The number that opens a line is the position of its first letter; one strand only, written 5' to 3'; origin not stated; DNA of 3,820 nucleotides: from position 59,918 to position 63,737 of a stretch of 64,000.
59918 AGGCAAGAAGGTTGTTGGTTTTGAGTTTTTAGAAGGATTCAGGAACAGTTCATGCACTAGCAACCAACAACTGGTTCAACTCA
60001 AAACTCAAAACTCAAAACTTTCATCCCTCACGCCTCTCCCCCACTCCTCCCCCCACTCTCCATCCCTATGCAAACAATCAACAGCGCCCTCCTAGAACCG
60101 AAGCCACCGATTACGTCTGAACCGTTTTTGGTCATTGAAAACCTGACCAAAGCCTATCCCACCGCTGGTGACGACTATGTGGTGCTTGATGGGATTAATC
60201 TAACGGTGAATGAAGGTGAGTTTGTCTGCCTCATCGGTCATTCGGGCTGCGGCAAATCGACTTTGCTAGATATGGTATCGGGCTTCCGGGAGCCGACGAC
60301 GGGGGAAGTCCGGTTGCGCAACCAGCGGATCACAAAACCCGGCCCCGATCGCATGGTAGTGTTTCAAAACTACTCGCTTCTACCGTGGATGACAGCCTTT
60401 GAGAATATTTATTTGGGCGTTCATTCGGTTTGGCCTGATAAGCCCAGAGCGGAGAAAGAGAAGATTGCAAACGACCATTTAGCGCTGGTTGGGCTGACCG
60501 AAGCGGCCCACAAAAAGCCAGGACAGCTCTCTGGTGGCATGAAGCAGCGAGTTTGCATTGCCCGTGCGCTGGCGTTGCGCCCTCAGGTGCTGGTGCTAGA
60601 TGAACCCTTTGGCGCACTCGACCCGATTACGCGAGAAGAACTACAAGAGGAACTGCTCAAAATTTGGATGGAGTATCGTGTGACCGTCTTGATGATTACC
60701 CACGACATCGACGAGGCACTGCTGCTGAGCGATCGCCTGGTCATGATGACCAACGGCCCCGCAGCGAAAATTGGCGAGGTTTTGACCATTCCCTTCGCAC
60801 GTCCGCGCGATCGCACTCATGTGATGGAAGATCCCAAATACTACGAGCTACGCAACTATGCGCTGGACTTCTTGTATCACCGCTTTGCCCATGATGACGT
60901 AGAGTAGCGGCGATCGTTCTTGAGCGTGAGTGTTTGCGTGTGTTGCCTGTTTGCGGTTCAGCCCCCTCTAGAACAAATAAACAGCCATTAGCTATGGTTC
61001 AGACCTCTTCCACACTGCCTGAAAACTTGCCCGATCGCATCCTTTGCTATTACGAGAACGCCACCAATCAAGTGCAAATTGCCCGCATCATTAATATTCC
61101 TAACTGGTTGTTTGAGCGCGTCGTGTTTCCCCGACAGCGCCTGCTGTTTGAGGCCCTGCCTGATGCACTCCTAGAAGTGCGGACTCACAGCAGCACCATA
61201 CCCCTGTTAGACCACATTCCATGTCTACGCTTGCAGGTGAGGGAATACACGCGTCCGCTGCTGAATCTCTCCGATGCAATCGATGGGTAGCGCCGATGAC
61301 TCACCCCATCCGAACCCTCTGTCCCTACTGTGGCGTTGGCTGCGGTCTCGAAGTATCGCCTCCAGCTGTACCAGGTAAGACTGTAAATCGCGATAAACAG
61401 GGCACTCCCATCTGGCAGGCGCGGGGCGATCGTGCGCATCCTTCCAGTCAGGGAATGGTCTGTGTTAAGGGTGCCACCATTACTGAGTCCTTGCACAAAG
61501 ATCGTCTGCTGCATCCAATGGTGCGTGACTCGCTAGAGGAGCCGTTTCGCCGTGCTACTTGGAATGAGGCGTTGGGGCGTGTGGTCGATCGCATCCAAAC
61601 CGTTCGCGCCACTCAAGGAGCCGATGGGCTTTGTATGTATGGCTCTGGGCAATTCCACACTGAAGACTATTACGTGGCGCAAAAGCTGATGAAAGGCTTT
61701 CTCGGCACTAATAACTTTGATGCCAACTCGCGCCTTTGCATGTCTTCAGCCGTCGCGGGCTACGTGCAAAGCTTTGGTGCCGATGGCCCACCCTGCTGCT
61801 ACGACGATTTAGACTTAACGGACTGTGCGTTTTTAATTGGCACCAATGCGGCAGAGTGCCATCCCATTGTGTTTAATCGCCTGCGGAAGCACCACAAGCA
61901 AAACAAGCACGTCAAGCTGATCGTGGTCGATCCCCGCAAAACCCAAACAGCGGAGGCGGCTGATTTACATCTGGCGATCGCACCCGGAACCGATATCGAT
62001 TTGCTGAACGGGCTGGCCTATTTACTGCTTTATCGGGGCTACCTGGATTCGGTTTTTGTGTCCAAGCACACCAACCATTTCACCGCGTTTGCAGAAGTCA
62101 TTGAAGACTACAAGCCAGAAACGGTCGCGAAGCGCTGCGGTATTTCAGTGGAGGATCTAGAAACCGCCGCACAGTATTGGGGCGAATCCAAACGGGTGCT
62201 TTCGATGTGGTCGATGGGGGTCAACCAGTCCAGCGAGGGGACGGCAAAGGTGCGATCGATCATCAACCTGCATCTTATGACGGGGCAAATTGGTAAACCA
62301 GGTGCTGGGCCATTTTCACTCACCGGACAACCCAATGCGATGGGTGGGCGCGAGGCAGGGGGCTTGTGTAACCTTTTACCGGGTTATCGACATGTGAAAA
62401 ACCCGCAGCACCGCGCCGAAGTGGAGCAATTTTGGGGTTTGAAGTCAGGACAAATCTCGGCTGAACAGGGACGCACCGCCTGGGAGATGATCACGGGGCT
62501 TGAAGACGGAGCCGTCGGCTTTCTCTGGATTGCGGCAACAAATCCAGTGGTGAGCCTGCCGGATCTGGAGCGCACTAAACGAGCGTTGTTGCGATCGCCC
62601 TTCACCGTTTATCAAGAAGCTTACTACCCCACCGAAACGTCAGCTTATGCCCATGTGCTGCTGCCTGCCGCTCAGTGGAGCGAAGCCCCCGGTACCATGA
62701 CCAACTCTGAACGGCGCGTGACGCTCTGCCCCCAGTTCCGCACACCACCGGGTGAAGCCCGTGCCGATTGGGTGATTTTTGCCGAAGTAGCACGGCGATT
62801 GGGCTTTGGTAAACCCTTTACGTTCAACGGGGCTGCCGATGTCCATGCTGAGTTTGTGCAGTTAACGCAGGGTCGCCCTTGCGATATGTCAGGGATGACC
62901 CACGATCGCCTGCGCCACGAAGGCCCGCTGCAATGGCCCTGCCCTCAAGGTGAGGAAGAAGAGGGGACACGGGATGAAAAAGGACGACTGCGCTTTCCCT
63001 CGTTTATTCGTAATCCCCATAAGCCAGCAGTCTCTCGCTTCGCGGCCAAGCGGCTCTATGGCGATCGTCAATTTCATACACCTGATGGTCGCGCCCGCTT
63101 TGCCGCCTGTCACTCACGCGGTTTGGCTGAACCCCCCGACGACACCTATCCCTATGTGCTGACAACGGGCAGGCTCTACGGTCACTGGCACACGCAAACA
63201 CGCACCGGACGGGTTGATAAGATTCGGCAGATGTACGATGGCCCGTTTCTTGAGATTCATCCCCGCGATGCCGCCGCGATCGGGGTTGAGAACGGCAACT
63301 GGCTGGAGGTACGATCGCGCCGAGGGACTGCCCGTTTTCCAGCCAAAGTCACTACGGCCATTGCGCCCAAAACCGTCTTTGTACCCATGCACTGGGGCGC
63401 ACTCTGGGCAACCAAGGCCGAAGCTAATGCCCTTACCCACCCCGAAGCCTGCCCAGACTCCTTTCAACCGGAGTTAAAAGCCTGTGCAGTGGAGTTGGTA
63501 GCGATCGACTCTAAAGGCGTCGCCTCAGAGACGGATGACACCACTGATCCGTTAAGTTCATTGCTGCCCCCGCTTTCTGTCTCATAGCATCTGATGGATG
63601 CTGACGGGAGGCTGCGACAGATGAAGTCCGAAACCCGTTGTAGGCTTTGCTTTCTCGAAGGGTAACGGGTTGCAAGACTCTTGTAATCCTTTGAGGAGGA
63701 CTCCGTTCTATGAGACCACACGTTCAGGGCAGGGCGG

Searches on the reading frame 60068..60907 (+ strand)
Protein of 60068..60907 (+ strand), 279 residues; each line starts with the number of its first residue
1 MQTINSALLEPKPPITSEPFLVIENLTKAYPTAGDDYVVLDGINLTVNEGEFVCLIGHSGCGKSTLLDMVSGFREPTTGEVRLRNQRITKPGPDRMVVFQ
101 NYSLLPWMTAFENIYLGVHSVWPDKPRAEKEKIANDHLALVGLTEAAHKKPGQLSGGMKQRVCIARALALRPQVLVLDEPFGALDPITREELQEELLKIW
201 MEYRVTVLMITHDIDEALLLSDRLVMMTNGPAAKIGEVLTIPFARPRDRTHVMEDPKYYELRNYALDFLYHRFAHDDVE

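Call 80: find_encoding_contigs(protein=window:60068-60907:+, flank=10000, max_places=2)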
Protein window:60068-60907:+ (279 aa): no gene with exactly this product is on record in the collection.

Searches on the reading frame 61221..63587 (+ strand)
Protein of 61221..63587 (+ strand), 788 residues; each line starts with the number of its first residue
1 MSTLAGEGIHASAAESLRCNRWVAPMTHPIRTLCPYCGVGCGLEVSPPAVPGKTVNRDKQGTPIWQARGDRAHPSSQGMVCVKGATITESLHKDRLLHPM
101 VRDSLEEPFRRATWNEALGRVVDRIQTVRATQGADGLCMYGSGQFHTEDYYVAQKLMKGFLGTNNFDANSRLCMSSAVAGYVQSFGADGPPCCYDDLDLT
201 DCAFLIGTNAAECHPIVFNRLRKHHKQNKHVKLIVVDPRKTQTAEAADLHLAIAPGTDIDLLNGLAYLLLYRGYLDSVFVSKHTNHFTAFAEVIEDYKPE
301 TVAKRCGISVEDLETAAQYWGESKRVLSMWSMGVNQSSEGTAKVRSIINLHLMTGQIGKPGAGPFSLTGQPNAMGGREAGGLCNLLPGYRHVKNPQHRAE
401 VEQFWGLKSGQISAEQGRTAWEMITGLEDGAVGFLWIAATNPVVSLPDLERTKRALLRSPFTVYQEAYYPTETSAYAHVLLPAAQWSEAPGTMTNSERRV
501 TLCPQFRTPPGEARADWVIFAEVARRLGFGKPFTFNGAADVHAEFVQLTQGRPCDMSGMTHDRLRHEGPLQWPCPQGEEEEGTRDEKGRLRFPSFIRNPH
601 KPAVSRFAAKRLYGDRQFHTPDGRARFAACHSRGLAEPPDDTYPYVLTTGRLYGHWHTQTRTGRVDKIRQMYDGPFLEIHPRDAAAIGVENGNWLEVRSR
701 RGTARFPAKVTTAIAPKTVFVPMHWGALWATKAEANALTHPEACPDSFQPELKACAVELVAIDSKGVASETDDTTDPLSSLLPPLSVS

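Call 77: find_encoding_contigs(protein=window:61221-63587:+, flank=10000, max_places=2)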
Protein window:61221-63587:+ (788 aa): no gene with exactly this product is on record in the collection.
